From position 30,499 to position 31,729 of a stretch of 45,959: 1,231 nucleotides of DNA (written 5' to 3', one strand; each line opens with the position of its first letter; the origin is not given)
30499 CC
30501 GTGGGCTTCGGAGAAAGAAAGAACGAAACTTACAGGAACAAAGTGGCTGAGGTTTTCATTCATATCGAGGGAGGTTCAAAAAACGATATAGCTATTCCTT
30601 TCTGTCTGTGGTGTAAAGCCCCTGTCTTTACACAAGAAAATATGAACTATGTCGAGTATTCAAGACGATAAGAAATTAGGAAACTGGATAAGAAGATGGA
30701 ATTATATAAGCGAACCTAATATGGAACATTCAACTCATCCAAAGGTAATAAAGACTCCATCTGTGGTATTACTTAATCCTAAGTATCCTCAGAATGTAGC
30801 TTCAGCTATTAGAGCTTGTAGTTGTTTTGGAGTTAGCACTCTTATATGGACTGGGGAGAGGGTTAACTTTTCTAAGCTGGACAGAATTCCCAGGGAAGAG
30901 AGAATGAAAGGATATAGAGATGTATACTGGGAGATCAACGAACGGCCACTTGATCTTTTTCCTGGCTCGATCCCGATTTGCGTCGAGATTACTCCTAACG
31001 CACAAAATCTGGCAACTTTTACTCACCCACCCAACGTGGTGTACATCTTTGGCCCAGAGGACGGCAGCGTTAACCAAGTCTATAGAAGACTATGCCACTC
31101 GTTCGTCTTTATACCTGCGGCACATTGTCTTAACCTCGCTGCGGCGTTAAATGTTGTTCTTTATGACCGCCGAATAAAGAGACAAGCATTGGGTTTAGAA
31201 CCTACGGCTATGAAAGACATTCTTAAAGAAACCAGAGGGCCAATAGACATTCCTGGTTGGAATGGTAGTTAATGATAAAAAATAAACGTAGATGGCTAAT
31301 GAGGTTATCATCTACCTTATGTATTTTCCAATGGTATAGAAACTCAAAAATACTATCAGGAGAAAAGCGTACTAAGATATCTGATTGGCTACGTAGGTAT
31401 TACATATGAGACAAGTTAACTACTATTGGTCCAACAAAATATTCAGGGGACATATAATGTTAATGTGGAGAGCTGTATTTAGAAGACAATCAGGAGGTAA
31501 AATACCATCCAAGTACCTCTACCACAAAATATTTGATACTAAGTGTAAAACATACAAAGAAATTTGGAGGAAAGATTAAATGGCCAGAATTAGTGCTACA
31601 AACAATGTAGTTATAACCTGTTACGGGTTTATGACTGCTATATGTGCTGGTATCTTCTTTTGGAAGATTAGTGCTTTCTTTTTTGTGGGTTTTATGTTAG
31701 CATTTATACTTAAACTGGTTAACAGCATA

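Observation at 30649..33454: NADAR, metallophosphoesterase, Pth2 and SPOUT module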

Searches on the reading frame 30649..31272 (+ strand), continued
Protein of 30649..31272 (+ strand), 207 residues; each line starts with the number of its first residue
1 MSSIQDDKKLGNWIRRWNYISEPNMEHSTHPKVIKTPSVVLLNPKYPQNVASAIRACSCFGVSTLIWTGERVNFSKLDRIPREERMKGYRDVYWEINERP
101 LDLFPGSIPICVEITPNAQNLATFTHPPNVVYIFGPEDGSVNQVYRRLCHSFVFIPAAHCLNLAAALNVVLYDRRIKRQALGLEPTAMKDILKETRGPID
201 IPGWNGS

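Call 57: predict_structure(alignment_id=A1)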
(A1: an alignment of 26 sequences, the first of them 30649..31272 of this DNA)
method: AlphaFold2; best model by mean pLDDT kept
length: 207 residues; sequences in the alignment: 26
mean_pLDDT: 83.3   pTM: 0.77
mean pLDDT of the five models: 83.3, 81.5, 81.5, 81.1, 80.8
residues with pLDDT >= 90: 127; 70-90: 31; 50-70: 27; < 50: 22
segments of 3 or more residues with pLDDT < 50: 10-25
pLDDT, mean of each block of 10 residues (from residue 1): 50 44 52 90 95 93 95 82 73 94 97 96 97 94 95 95 96 97 85 63 60
secondary structure, 60 per line:
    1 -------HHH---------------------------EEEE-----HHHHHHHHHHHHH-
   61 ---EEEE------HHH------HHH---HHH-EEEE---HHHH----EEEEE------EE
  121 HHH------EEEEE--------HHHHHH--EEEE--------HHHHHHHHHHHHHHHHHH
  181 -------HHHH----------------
elements in order: E38-41 H47-59 E64-67 E93-96 H100-103 E108-112 E130-134 H143-148 E151-154 H163-180 H188-191

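Call 60: fold_search(model_id=the predicted structure, library=pdb)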
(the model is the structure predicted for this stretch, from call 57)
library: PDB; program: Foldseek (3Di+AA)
matches with E <= 10: 1184; with E <= 0.001: 131
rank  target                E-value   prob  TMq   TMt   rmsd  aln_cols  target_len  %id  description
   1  1zjr                  7.8e-10  1.00  0.61  0.64   4.5       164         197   20  Crystal Structure of A. aeolicus TrmH/SpoU tRNA modifying enzyme (released 2005-08-09)
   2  1x7o_B                2.6e-09  1.00  0.57  0.47   3.8       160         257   19  Crystal structure of the SpoU Methyltransferase AviRb from Streptomyces viridochromogenes (released 2005-01-25)
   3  2ha8_A                3.0e-09  1.00  0.58  0.73   4.6       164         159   17  Methyltransferase Domain of Human TAR (HIV-1) RNA binding protein 1 (released 2006-07-11)
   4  2ha8_B                3.4e-09  1.00  0.57  0.74   3.5       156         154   17  Methyltransferase Domain of Human TAR (HIV-1) RNA binding protein 1 (released 2006-07-11)
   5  7edc                  3.6e-09  1.00  0.56  0.50   4.6       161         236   19  Crystal structure of mutant tRNA [Gm18] methyltransferase TrmH (E107G) in complex with S-adenosyl-L-methionine from Esch (released 2022-03-23)
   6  1v2x                  4.0e-09  1.00  0.58  0.62   4.9       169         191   18  TrmH (released 2004-05-04)
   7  5gm8_D                4.3e-09  1.00  0.58  0.69   3.7       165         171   23  Methylation at position 32 of tRNA catalyzed by TrmJ alters oxidative stress response in Pseudomonas aeruiginosa (released 2016-10-26)
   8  5gmc_C                4.3e-09  1.00  0.57  0.69   3.8       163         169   23  Methylation at position 32 of tRNA catalyzed by TrmJ alters oxidative stress response in Pseudomonas aeruiginosa (released 2016-10-26)
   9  1x7p_B                4.8e-09  1.00  0.59  0.49   3.6       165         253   19  Crystal structure of the SpoU Methyltransferase AviRb from Streptomyces viridochromogenes in complex with the cofactor (released 2005-01-25)
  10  5gmc_D                5.8e-09  1.00  0.57  0.68   3.4       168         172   22  Methylation at position 32 of tRNA catalyzed by TrmJ alters oxidative stress response in Pseudomonas aeruiginosa (released 2016-10-26)
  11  5kzk_A                5.8e-09  1.00  0.58  0.47   3.4       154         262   19  Crystal Structure of rRNA methyltransferase from Sinorhizobium meliloti (released 2017-08-02)
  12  1x7p_A                8.3e-09  1.00  0.61  0.49   4.3       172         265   19  Crystal structure of the SpoU Methyltransferase AviRb from Streptomyces viridochromogenes in complex with the cofactor (released 2005-01-25)
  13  5gm8_A                8.9e-09  1.00  0.57  0.69   3.6       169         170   22  Methylation at position 32 of tRNA catalyzed by TrmJ alters oxidative stress response in Pseudomonas aeruiginosa (released 2016-10-26)
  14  1x7o_A                9.4e-09  1.00  0.58  0.46   3.7       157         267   19  Crystal structure of the SpoU Methyltransferase AviRb from Streptomyces viridochromogenes (released 2005-01-25)
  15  2i6d                  9.4e-09  1.00  0.60  0.50   3.0       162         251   16  The structure of a putative RNA methyltransferase of the TrmH family from Porphyromonas gingivalis. (released 2006-10-17)
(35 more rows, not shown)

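Call 74: search_dna_similar(query=window:30721-31272:+, collection=phages, mode=protein, max_rows=30)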
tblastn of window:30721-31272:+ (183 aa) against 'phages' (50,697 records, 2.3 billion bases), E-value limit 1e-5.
Records with a match: 1; places in all: 1; records where one place covers at least 80% of the query: 1.
Best place of each record, by identity: <60% 1.
By first word of the organism name: uncultured 1.
By host as written in the record: - 1.
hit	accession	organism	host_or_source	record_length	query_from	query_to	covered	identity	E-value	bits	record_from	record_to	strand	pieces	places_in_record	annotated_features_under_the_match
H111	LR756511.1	uncultured phage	metagenomic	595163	12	176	90%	48.4%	4e-20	169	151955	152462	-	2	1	record has no annotation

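Call 92: search_protein_families(library=padloc, proteins=[window:30721-31272:+], max_evalue=0.01)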
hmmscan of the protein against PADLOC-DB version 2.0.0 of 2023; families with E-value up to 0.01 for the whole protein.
window:30721-31272:+ (183 aa): 0 families

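Call 99: find_related_loci(query=A1, collection=genome_contigs, flank=6000)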
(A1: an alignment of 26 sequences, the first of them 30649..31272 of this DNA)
Query A1 (207 aa) in genome_contigs; peptide patterns used: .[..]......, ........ (x = any residue, [..] = any of these).
600 stretches matched a pattern (row limit reached: there are more); 586 encode a relative of the query (tblastn E <= 1e-3); the best 80 are kept; 80 distinct loci.
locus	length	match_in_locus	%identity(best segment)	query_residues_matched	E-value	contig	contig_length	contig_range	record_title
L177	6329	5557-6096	54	32-207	1e-63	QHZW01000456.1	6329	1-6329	MAG: Acidobacteria bacterium isolate gp1 AA145 14_0929_05_20cm_scaffold_65047_curated, whole genome shotgun sequence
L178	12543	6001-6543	55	32-206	2e-63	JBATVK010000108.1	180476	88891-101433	MAG: Acidobacteriaceae bacterium isolate MFD09535_ilm_asm_bin16 k127_7792, whole genome shotgun sequence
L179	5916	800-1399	50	11-206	9e-63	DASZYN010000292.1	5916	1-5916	MAG TPA_asm: Acidobacteriaceae bacterium isolate SMAG_U6211 k141_653351, whole genome shotgun sequence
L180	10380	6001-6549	52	28-206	5e-61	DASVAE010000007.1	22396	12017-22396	MAG TPA_asm: Candidatus Sulfotelmatobacter sp. isolate SMAG_U1943 k141_817674, whole genome shotgun sequence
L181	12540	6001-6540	54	34-206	3e-61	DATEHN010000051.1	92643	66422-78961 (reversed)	MAG TPA_asm: Candidatus Angelobacter sp. isolate SMAG_U8812 k141_1940049, whole genome shotgun sequence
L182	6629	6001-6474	56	32-188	3e-59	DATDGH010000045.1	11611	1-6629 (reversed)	MAG TPA_asm: Candidatus Angelobacter sp. isolate SMAG_U247 k141_407079, whole genome shotgun sequence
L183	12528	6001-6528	51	29-199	2e-56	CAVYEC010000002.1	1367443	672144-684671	MAG: uncultured Planctomycetota bacterium isolate MFD09603.bin.2.111 genome assembly, contig: contig_16864, whole genome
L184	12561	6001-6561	46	1-197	3e-49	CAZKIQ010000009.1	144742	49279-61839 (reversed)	MAG TPA_asm: uncultured Alcaligenaceae bacterium isolate SRP287051_co1_48 genome assembly, contig: NODE_248_length_14474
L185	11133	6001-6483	48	36-198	1e-48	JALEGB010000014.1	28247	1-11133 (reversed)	MAG: Neomegalonema sp. isolate CC_bin1 k97_24755, whole genome shotgun sequence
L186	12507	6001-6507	50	33-196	1e-48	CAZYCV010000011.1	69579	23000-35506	MAG TPA_asm: uncultured Terracidiphilus sp. isolate binchicken_co3_357 genome assembly, contig: NODE_1054_length_69579_c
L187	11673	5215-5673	47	36-191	5e-48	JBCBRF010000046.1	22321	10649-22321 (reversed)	MAG: Pseudomonadota bacterium isolate J06636_19 NODE_46_length_22321_cov_13.096296, whole genome shotgun sequence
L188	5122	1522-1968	48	32-178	3e-48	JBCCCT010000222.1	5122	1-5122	MAG: Pseudomonadota bacterium isolate P01_A01_bin.66 k141_310290_length_5122_cov_173.0000, whole genome shotgun sequence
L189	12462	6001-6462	51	29-178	2e-47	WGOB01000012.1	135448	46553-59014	MAG: Alphaproteobacteria bacterium isolate RI_27 c_000000117156, whole genome shotgun sequence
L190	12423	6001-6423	51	37-177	2e-45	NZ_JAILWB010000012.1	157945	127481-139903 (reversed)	MAG: Hydrogenophaga sp. isolate ECS22B1 ECS22B2_12, whole genome shotgun sequence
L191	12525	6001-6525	45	37-207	5e-45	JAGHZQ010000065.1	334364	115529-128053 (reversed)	MAG: Cyanobacteria bacterium SBLK contig_6486, whole genome shotgun sequence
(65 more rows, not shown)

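Call 110: search_solved_structures(query=A1, max_evalue=0.001)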
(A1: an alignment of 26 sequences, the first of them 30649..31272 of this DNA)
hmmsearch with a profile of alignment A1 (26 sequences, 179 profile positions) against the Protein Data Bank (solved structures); distinct sequences matched with E-value up to 0.001: 10.
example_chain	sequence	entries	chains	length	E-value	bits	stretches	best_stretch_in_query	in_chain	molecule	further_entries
1zjr_A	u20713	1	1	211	1.9e-06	30.7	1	10-159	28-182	tRNA (Guanosine-2'-O-)-methyltransferase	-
5gmb_A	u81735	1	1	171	8.9e-06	28.5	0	90-148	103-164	tRNA (cytidine/uridine-2'-O-)-methyltransferase TrmJ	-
5gm8_A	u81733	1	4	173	9.2e-06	28.4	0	90-148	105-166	tRNA (cytidine/uridine-2'-O-)-methyltransferase TrmJ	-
5gmc_A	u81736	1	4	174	9.4e-06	28.4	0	90-148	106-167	tRNA (cytidine/uridine-2'-O-)-methyltransferase TrmJ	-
7edc_A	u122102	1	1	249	2.3e-05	27.2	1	9-163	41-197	tRNA (guanosine(18)-2'-O)-methyltransferase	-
3ic6_A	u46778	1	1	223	0.00016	24.4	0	96-149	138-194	Putative methylase family protein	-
1v2x_A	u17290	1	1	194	0.00026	23.7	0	9-155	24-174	tRNA (Gm18) methyltransferase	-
3ilk_A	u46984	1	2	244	0.00029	23.6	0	4-153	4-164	Uncharacterized tRNA/rRNA methyltransferase HI0380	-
3kty_A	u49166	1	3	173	0.00075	22.2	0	103-141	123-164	Probable methyltransferase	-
3l8u_A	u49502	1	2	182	0.00075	22.2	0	8-156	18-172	Putative rRNA methylase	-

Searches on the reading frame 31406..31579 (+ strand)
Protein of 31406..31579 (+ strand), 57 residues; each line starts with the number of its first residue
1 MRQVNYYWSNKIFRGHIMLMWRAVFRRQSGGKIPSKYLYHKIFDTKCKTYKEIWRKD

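Call 3: search_protein_families(library=pfam, proteins=[window:31406-31579:+], max_evalue=0.1)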
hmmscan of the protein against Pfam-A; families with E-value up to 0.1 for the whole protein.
window:31406-31579:+ (57 aa): 1 family
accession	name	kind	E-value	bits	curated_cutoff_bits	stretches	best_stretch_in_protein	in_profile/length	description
PF17997.7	Cry1Ac_D5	-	0.047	14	25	1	9-51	28-67/173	Insecticidal delta-endotoxin CryIA(c) domain 5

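Call 6: search_protein_families(library=phrogs, proteins=[window:31406-31579:+], max_evalue=0.01)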
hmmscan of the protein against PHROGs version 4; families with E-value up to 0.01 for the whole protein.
window:31406-31579:+ (57 aa): 0 families
